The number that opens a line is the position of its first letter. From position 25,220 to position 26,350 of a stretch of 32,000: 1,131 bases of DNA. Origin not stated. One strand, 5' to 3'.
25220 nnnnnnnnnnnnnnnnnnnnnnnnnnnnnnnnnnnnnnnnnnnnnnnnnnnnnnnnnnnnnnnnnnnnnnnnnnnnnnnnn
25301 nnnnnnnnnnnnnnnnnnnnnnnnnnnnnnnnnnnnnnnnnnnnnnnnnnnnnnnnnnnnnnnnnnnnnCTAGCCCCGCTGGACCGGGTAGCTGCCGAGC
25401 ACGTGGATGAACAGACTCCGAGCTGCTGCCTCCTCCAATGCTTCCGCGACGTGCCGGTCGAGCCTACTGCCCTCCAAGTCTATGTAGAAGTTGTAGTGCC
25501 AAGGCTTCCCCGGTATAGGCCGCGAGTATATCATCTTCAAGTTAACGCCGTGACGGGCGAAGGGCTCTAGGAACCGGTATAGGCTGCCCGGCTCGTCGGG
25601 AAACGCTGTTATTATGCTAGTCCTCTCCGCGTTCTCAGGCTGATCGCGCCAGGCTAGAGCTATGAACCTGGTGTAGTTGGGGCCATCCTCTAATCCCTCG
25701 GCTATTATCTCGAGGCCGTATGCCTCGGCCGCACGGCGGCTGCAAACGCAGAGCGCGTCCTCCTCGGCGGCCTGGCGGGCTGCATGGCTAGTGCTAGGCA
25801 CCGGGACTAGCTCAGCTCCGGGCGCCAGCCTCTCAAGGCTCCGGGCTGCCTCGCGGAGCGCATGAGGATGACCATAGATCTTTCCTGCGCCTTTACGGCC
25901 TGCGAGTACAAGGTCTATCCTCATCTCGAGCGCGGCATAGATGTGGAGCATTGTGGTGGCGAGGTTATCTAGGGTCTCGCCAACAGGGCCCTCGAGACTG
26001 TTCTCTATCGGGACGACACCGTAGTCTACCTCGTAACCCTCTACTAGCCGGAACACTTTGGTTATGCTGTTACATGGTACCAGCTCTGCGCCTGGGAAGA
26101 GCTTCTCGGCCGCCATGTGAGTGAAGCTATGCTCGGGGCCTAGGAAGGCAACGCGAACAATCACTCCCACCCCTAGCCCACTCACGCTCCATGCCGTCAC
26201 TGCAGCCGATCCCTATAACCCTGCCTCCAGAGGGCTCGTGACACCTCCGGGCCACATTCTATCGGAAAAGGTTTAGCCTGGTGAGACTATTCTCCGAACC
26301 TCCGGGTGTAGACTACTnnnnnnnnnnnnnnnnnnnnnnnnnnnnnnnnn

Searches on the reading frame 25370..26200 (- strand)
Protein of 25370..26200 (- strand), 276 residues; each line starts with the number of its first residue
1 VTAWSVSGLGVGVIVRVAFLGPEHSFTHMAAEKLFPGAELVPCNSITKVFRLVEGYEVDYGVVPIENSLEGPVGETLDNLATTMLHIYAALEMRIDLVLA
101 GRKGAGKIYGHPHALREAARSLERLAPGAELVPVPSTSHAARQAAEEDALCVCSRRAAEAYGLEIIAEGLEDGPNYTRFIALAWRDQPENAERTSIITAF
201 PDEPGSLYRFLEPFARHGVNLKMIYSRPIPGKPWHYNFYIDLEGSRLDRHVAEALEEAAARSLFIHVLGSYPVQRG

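Call 3: search_protein_families(library=pfam, proteins=[window:25370-26200:-], max_evalue=0.01)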
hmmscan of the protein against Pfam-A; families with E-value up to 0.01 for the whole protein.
window:25370-26200:- (276 aa): 2 families
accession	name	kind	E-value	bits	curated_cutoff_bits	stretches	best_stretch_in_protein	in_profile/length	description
PF00800.23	PDT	-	3.1e-49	167.6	25.2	1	17-183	1-177/181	Prephenate dehydratase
PF01842.31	ACT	-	4.4e-09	36.4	27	1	201-258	8-64/66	ACT domain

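Call 4: search_protein_families(library=ncbifam, proteins=[window:25370-26200:-], max_evalue=0.01)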
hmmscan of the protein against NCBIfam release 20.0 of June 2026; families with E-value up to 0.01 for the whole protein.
window:25370-26200:- (276 aa): 5 families
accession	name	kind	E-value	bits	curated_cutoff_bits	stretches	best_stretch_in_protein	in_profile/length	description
NF008865.0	PRK11898.1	equivalog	1.5e-61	208.1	219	1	15-274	2-279/284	prephenate dehydratase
NF008866.0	PRK11899.1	equivalog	2.9e-39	135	359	1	16-274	7-276/283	prephenate dehydratase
NF007910.0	PRK10622.1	equivalog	1.8e-29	102.8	577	1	15-273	104-377/386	bifunctional chorismate mutase/prephenate dehydratase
TIGR01268.1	Phe4hydrox_tetr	equivalog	2e-06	26.8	704.8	1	189-260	12-82/436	phenylalanine 4-monooxygenase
NF006457.0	PRK08818.1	equivalog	0.001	18.3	411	1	199-246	301-349/373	prephenate dehydrogenase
